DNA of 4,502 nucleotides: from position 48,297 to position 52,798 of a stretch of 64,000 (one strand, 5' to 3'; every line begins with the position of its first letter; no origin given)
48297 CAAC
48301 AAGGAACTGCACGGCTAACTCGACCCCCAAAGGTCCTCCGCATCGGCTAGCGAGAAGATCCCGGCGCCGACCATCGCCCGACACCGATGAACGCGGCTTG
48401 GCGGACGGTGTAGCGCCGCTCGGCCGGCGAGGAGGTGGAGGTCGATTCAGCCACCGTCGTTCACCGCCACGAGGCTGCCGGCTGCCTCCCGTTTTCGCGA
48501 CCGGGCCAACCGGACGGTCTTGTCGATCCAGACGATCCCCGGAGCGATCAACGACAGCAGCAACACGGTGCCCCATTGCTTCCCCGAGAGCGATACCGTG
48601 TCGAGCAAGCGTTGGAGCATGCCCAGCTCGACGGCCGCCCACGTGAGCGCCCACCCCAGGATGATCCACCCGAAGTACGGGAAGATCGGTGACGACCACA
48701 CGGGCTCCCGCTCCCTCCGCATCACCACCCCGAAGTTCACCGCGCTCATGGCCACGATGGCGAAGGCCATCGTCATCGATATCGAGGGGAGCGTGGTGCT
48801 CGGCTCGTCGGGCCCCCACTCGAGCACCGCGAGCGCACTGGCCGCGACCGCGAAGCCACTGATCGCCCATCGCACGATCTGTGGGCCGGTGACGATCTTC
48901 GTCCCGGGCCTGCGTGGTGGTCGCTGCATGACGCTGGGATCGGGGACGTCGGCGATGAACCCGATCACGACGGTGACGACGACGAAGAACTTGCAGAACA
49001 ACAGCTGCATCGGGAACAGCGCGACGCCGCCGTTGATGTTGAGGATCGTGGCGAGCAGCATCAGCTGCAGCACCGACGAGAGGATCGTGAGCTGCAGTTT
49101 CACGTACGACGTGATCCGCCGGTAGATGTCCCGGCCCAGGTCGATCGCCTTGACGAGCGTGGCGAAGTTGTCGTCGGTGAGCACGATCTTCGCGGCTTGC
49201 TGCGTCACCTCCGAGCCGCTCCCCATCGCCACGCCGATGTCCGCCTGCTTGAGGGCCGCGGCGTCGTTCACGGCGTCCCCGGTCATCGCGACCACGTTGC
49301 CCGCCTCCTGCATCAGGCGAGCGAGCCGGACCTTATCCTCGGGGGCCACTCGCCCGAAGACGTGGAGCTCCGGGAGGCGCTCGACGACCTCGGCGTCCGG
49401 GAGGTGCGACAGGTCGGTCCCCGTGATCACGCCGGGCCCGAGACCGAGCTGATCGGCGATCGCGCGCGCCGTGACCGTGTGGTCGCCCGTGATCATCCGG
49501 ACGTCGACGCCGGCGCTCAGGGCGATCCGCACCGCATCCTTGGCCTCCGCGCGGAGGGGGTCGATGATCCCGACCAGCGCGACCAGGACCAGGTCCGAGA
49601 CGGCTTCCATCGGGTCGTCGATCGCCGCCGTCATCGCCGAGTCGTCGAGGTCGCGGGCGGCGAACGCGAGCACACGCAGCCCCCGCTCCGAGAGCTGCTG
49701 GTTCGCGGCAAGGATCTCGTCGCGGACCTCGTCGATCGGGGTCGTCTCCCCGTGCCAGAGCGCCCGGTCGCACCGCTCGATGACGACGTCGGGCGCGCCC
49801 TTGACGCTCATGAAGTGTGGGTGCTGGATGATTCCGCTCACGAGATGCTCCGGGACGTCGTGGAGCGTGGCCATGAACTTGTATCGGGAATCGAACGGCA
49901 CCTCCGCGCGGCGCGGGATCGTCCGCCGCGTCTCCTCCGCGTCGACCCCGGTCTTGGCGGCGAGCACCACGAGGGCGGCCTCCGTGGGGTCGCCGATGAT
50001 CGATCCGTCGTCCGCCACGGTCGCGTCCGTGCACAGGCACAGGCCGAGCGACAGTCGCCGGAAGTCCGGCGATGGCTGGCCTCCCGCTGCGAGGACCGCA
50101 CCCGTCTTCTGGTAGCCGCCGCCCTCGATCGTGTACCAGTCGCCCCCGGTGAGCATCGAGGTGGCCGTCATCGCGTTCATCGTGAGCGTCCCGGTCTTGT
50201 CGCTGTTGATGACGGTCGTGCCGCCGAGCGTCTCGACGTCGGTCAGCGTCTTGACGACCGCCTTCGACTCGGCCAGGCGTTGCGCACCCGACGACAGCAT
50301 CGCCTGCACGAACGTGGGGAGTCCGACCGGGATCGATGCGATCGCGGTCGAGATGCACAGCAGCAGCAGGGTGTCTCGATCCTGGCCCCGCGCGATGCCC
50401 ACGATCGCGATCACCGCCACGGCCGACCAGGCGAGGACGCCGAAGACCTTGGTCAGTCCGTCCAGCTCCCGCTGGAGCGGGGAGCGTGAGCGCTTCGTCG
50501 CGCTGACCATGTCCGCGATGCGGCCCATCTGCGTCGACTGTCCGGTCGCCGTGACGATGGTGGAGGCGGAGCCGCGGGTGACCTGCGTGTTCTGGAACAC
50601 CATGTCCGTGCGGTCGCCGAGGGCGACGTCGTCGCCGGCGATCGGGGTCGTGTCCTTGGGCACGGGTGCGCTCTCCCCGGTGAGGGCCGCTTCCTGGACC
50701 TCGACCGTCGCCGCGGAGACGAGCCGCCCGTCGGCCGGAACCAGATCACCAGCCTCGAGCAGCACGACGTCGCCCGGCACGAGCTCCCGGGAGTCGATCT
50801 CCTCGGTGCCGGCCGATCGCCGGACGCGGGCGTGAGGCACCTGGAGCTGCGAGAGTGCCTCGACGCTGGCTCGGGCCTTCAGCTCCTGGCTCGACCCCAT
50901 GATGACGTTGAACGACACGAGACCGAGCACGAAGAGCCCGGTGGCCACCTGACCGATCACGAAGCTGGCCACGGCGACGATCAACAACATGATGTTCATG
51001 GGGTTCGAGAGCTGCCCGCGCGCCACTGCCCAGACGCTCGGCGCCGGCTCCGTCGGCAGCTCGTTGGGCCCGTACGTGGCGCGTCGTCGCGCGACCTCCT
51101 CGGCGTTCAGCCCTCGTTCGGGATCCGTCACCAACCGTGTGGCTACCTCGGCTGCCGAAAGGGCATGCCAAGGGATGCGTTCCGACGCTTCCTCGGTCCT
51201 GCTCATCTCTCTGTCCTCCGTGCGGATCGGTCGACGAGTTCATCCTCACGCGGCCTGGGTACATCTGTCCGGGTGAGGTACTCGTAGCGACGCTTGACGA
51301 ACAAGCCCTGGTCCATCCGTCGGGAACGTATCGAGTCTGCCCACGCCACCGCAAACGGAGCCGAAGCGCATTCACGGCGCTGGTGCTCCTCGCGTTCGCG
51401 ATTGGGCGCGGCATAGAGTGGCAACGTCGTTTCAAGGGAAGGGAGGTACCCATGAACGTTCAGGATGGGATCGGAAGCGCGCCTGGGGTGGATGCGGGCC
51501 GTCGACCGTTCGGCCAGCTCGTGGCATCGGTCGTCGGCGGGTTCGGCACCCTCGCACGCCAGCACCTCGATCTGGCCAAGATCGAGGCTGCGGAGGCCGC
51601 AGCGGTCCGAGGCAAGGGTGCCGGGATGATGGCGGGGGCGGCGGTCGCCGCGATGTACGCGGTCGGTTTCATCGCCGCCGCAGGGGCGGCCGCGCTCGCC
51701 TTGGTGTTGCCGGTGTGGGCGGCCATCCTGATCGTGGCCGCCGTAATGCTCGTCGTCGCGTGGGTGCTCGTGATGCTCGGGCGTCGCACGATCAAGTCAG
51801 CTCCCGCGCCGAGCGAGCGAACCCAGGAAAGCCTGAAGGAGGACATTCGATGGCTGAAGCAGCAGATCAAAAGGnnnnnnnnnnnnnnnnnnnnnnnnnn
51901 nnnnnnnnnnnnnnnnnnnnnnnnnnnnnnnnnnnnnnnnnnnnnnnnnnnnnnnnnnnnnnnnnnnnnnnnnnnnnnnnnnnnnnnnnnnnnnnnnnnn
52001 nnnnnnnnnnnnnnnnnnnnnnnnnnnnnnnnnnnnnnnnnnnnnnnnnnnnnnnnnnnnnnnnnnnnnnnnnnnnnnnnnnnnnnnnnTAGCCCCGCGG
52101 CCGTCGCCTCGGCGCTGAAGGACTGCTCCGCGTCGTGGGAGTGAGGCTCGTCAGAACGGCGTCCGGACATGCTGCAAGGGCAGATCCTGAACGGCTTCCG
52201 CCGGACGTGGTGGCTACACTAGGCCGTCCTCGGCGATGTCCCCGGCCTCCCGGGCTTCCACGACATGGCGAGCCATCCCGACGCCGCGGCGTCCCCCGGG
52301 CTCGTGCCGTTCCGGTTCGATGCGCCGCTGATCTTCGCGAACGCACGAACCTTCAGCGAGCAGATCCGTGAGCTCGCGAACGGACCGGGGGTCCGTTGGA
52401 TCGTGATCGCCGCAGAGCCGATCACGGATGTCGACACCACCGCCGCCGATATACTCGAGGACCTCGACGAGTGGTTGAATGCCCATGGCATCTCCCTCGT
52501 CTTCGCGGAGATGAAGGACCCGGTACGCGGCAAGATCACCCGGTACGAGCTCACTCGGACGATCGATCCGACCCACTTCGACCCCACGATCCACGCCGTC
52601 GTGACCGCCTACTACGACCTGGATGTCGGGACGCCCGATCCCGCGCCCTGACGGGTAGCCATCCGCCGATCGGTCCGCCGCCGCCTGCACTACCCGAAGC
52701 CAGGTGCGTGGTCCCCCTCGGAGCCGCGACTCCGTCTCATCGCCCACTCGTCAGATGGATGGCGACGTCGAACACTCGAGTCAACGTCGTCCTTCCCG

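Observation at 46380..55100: Lower-GC, decayed accessory stretch carrying a P-type ATPase and Holin-X/DUF3618 among multiple gene remnants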

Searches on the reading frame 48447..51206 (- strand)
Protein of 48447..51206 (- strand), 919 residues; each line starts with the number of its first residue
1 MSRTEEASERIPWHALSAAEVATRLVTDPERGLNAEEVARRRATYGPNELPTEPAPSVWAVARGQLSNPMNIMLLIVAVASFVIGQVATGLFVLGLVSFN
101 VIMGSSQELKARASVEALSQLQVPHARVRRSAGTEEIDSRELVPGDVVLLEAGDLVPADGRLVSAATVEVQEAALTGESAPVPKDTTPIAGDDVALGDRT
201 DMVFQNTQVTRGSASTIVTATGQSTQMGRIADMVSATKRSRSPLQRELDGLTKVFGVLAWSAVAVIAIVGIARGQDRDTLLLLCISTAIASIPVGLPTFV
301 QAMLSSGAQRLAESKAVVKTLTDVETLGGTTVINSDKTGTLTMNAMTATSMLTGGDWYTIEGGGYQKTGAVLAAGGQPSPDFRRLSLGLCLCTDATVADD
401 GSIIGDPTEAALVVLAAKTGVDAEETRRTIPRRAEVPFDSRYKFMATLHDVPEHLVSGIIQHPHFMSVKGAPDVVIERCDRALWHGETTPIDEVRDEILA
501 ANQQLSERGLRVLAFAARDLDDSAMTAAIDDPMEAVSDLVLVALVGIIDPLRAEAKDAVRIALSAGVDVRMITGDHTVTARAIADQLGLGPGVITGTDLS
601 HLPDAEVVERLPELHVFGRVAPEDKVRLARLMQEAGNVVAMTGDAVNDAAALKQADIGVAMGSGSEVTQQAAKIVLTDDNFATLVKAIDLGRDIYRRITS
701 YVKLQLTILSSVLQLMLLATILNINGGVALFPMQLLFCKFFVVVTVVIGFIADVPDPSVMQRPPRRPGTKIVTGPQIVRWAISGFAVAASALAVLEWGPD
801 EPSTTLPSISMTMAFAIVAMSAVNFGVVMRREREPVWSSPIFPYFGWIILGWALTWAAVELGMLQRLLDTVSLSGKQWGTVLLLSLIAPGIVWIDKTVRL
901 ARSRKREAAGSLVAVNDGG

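Call 11: find_encoding_contigs(protein=window:48447-51206:-, flank=10000, max_places=6)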
Protein window:48447-51206:- (919 aa): no gene with exactly this product is on record in the collection.

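Call 12: search_protein_families(library=pfam, max_evalue=0.001, proteins=[window:48450-51206:-])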
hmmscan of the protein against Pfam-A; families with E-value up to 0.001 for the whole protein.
window:48450-51206:- (919 aa): 6 families
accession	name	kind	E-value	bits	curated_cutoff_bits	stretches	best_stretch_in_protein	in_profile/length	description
PF00122.25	E1-E2_ATPase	-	2.1e-49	167.9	28.1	1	121-313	2-180/181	E1-E2 ATPase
PF00689.26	Cation_ATPase_C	-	2.6e-22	79.9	27.3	1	729-896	3-173/175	Cation transporting ATPase, C-terminus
PF00690.31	Cation_ATPase_N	-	9.2e-21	73.7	20.4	1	13-81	1-69/69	Cation transporter/ATPase, N-terminus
PF13246.12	Cation_ATPase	-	1.5e-19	70.2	21.7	1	390-481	1-90/91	Cation transport ATPase (P-type)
PF00702.32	Hydrolase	-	1.8e-14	55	26.4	1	522-656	69-191/191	haloacid dehalogenase-like hydrolase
PF08282.18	Hydrolase_3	-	2.7e-06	27.7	20.9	1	631-688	198-255/255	haloacid dehalogenase-like hydrolase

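Call 15: find_related_loci(query=window:48450-51206:-, collection=genome_contigs, flank=10000)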
Query window:48450-51206:- (919 aa) in genome_contigs; peptide patterns used: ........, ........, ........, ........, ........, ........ (x = any residue, [..] = any of these).
204 stretches matched a pattern; 161 encode a relative of the query (tblastn E <= 1e-3); the best 80 are kept; 80 distinct loci.
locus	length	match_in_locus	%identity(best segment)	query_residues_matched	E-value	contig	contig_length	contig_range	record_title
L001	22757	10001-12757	89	1-919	0e+0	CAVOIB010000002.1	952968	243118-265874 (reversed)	MAG: uncultured Actinomycetes bacterium isolate MFD10007.bin.1.248 genome assembly, contig: contig_36635, whole genome s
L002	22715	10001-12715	76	1-905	0e+0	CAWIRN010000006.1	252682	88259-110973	MAG: uncultured Solirubrobacterales bacterium isolate MFD06714.bin.2.78 genome assembly, contig: contig_16526, whole gen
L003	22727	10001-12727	75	1-909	0e+0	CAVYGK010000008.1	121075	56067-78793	MAG: uncultured Solirubrobacterales bacterium isolate MFD01248.bin.2.66 genome assembly, contig: contig_22224, whole gen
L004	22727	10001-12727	76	1-909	0e+0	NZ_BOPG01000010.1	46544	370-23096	Virgisporangium aurantiacum strain NBRC 16421 sequence010, whole genome shotgun sequence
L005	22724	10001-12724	76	1-908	0e+0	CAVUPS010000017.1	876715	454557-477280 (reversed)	MAG: uncultured Solirubrobacterales bacterium isolate MFD05580.bin.2.2 genome assembly, contig: contig_8179, whole genom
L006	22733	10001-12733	76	1-911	0e+0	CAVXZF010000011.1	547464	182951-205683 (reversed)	MAG: uncultured Actinomycetota bacterium isolate MFD02840.bin.1.26 genome assembly, contig: contig_49864, whole genome s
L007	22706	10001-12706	77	1-902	0e+0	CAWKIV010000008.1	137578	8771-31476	MAG: uncultured Actinomycetota bacterium isolate MFD02840.bin.1.327 genome assembly, contig: contig_18247, whole genome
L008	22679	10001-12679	76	10-902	0e+0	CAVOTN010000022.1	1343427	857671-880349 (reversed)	MAG: uncultured Solirubrobacterales bacterium isolate MFD00125.bin.2.11 genome assembly, contig: contig_6897, whole geno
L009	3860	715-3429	74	1-905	0e+0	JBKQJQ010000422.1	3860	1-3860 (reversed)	MAG: Solirubrobacteraceae bacterium isolate BOr3G3H3I__bin_18 BOr3G3H3I_000000225084, whole genome shotgun sequence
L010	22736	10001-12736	74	1-912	0e+0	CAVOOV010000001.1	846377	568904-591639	MAG: uncultured Solirubrobacterales bacterium isolate MFD00125.bin.2.70 genome assembly, contig: contig_11505, whole gen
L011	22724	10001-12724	76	1-908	0e+0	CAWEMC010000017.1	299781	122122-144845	MAG: uncultured Solirubrobacterales bacterium isolate MFD05521.bin.2.227 genome assembly, contig: contig_35605, whole ge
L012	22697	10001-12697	76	7-905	0e+0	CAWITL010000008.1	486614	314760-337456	MAG: uncultured Actinomycetota bacterium isolate MFD09671.bin.1.61 genome assembly, contig: contig_47215, whole genome s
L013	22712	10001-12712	74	1-904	0e+0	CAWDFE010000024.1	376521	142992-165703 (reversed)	MAG: uncultured Actinomycetota bacterium isolate MFD05841.bin.2.57 genome assembly, contig: contig_36093, whole genome s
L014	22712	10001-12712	76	1-904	0e+0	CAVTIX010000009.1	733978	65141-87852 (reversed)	MAG: uncultured Actinomycetes bacterium isolate MFD05841.bin.2.14 genome assembly, contig: contig_19996, whole genome sh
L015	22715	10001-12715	76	1-905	0e+0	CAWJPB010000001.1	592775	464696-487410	MAG: uncultured Conexibacteraceae bacterium isolate MFD04463.bin.1.84 genome assembly, contig: contig_13724, whole genom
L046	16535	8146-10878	81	1-913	0e+0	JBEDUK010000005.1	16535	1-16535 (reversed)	MAG: Actinomycetota bacterium isolate Bin.020.pasture_P3 k127_1369212, whole genome shotgun sequence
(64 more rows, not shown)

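Call 38: search_protein_families(library=pfam, max_evalue=0.0001, proteins=[L001:7412-8914:+, L001:12753-14057:+, L001:14122-15432:-, L001:5921-7195:+, L001:5002-5913:+, L001:3772-4980:+, L046:7187-8104:+, L046:10998-11873:-, L046:5716-7053:-, L046:4033-5703:+])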
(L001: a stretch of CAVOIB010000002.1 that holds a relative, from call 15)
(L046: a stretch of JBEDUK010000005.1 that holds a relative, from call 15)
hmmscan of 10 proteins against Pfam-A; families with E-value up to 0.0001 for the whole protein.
L001:7412-8914:+ (501 aa): 1 family
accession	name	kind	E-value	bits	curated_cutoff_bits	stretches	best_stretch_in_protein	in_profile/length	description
PF03606.21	DcuC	-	4.3e-117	391.9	23.1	1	20-495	1-457/461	C4-dicarboxylate anaerobic carrier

L001:12753-14057:+ (435 aa): 3 families
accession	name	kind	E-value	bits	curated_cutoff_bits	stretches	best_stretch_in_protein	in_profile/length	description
PF13520.12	AA_permease_2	-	1.4e-24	87.3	27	1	18-401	4-407/427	Amino acid permease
PF00324.27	AA_permease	-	4.2e-19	69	24.6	1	21-387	3-408/470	Amino acid permease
PF03845.19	Spore_permease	-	1.7e-15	57.2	23.4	1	17-259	4-241/321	Spore germination protein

L001:14122-15432:- (437 aa): 1 family
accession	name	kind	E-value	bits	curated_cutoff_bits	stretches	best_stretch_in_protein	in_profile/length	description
PF00999.27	Na_H_Exchanger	-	3e-42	145.3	26.2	1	17-398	3-372/375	Sodium/hydrogen exchanger, transmembrane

L001:5921-7195:+ (425 aa): 2 families
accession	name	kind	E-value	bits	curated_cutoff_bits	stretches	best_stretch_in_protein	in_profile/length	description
PF02274.22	ADI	-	6.4e-119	397.8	22.8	1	39-422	1-377/377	Arginine deiminase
PF19420.4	DDAH_eukar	-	4.1e-09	36.5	23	0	162-309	57-197/291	N,N dimethylarginine dimethylhydrolase, eukaryotic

L001:5002-5913:+ (304 aa): 1 family
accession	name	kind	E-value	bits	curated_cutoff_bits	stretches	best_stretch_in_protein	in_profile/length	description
PF00696.33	AA_kinase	-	6.3e-25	88.7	24.9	1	1-283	1-232/234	Amino acid kinase family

L001:3772-4980:+ (403 aa): 2 families
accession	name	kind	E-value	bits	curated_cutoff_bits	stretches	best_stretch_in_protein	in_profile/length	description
PF00185.30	OTCace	-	1.4e-47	162.1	29.4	1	226-399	2-156/157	Aspartate/ornithine carbamoyltransferase, Asp/Orn binding domain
PF02729.26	OTCace_N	-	3.5e-44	150.9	29.9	1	78-218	1-148/148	Aspartate/ornithine carbamoyltransferase, carbamoyl-P binding domain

L046:7187-8104:+ (306 aa): 1 family
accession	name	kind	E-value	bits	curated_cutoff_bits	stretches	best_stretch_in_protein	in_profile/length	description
PF00696.33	AA_kinase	-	1.6e-24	87.4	24.9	1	1-283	1-232/234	Amino acid kinase family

L046:10998-11873:- (292 aa): 2 families
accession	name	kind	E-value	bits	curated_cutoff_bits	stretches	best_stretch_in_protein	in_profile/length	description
PF03819.22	MazG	-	2.7e-33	114.5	22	1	49-122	1-74/74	MazG nucleotide pyrophosphohydrolase domain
PF01503.22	PRA-PH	-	5e-08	33.7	21.3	0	48-87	23-63/86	Phosphoribosyl-ATP pyrophosphohydrolase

L046:5716-7053:- (446 aa): 3 families
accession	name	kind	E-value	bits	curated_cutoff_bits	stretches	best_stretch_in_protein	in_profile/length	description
PF13520.12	AA_permease_2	-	1.1e-31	110.6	27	1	17-410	1-413/427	Amino acid permease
PF00324.27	AA_permease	-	6.8e-25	88.1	24.6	1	23-434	3-465/470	Amino acid permease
PF03845.19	Spore_permease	-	1.8e-14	53.8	23.4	1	18-261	3-241/321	Spore germination protein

L046:4033-5703:+ (557 aa): 2 families
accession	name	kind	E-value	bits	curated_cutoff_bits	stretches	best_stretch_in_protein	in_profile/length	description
PF13520.12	AA_permease_2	-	3e-52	178.4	27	1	117-511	6-406/427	Amino acid permease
PF00324.27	AA_permease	-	1.1e-40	140.2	24.6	1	121-510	6-414/470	Amino acid permease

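Call 58: search_protein_families(library=ncbifam, max_evalue=0.001, proteins=[window:48450-51206:-])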
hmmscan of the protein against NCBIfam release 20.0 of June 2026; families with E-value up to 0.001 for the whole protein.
window:48450-51206:- (919 aa): 23 families
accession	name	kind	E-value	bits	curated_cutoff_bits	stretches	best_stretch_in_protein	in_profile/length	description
TIGR01522.1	ATPase-IIA2_Ca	equivalog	4.4e-152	507.8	798.3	1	15-904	6-852/854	calcium-transporting P-type ATPase, PMR1-type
TIGR01116.1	ATPase-IIA1_Ca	equivalog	6.1e-139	464.5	703.4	1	71-900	10-796/799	calcium-translocating P-type ATPase, SERCA-type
TIGR01523.1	ATPase-IID_K-Na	equivalog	3.4e-118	395.7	645.05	3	382-793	430-852/997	potassium/sodium efflux P-type ATPase, fungal-type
TIGR01647.1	ATPase-IIIA_H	equivalog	2e-108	363.5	615.5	2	32-351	1-307/755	plasma-membrane proton-efflux P-type ATPase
TIGR01106.1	ATPase-IIC_X-K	subfamily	3.3e-103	346.3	946.1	2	13-589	17-607/997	Na,H/K antiporter P-type ATPase subunit alpha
TIGR01517.1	ATPase-IIB_Ca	equivalog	5e-101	339.3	507.05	2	402-773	412-762/882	calcium-translocating P-type ATPase, PMCA-type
TIGR01524.1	ATPase-IIIB_Mg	equivalog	7.5e-89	298.7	610.75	2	17-346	18-352/867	magnesium-translocating P-type ATPase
TIGR01494.1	ATPase_P-type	subfamily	1.9e-75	254.1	62.3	3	93-355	2-236/478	HAD-IC family P-type ATPase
NF011702.0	PRK15122.1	subfamily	2.3e-75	254.2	975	2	10-345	27-388/907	magnesium-translocating P-type ATPase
TIGR01657.1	P-ATPase-V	hypoth_equivalog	6.1e-62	209.5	618.25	2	28-589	135-697/1055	ATP13A2 family polyamine export P-type ATPase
TIGR01525.1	ATPase-IB_hvy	subfamily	8.2e-62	209.8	346.25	3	70-351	1-269/560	heavy metal translocating P-type ATPase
TIGR01512.1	ATPase-IB2_Cd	subfamily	4.6e-50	170.7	313.5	3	71-350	2-254/494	cadmium family heavy metal-translocating P-type ATPase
TIGR01511.1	ATPase-IB1_Cu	subfamily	1.9e-42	145.9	397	3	102-353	58-284/542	copper-translocating P-type ATPase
NF008262.1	PRK11033.1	equivalog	5.5e-39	134.2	1005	3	72-349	180-444/731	zinc/cadmium/mercury/lead-transporting ATPase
NF033775.1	P_type_ZntA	exception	8.8e-35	120.2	1240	2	73-351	186-451/732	Zn(II)/Cd(II)/Pb(II) translocating P-type ATPase ZntA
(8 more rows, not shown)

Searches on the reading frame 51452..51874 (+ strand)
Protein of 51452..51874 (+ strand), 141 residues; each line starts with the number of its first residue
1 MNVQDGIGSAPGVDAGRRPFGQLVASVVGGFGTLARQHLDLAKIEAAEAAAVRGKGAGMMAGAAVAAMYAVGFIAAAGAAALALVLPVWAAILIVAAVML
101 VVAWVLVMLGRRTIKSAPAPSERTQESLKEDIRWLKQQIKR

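Call 58: search_protein_families(library=ncbifam, max_evalue=0.001, proteins=[window:51452-51874:+])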
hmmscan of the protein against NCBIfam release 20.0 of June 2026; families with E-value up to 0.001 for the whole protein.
window:51452-51874:+ (141 aa): 0 families

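Call 70: search_protein_families(library=phrogs, max_evalue=0.001, proteins=[window:51452-51874:+])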
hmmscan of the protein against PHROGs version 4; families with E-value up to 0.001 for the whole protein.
window:51452-51874:+ (141 aa): 0 families

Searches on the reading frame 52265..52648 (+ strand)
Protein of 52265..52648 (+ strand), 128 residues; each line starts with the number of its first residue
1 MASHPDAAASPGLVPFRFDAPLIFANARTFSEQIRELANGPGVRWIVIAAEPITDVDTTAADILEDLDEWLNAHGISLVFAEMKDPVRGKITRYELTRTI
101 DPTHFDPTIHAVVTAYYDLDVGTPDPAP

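Call 58: search_protein_families(library=ncbifam, max_evalue=0.001, proteins=[window:52265-52648:+])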
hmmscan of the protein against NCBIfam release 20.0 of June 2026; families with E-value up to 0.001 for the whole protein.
window:52265-52648:+ (128 aa): 2 families
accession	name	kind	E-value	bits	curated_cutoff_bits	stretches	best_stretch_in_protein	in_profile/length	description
TIGR00815.1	sulP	subfamily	2.6e-14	52.6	380.45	1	5-111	449-564/565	sulfate permease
NF008660.1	PRK11660.1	equivalog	0.00028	19.4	614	1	13-114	465-563/572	C4-dicarboxylic acid transporter DauA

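Call 70: search_protein_families(library=phrogs, max_evalue=0.001, proteins=[window:52265-52648:+])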
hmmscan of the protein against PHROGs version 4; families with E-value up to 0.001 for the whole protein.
window:52265-52648:+ (128 aa): 0 families
